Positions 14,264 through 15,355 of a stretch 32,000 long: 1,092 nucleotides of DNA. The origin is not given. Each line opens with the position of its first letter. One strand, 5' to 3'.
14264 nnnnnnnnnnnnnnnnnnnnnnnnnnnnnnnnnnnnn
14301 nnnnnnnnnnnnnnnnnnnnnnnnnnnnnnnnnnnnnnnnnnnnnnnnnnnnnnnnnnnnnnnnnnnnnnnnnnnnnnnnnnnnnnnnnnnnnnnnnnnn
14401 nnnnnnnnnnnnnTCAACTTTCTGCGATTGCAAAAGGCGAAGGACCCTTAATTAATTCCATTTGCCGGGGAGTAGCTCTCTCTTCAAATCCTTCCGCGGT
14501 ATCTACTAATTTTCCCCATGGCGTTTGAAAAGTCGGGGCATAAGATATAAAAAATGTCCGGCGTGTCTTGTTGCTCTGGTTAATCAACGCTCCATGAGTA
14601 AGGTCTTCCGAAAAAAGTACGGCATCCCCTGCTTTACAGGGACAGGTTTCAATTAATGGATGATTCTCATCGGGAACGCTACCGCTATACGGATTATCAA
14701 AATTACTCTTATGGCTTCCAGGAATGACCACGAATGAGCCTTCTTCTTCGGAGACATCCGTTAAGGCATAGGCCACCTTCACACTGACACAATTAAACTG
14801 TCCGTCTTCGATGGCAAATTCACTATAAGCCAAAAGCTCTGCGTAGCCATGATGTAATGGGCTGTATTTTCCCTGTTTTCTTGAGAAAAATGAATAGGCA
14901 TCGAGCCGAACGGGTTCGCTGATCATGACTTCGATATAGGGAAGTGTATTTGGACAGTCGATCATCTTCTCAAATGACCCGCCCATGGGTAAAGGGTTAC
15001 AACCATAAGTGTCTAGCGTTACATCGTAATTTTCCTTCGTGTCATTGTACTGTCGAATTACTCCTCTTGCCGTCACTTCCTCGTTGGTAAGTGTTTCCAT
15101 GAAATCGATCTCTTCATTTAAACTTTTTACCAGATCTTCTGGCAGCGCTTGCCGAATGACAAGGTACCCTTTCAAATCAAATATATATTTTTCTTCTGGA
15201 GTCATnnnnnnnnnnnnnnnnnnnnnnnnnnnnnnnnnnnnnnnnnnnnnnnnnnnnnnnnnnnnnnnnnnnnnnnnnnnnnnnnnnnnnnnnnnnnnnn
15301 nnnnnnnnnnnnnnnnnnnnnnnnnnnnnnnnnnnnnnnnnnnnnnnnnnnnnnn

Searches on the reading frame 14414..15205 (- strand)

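Call 9: search_protein_families(library=pfam, proteins=[window:14414-15205:-])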
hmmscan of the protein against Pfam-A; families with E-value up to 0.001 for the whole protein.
window:14414-15205:- (263 aa): 1 family
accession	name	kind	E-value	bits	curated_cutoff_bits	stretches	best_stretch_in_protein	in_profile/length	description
PF05721.19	PhyH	-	7.5e-19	69.3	22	1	9-216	1-212/213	Phytanoyl-CoA dioxygenase (PhyH)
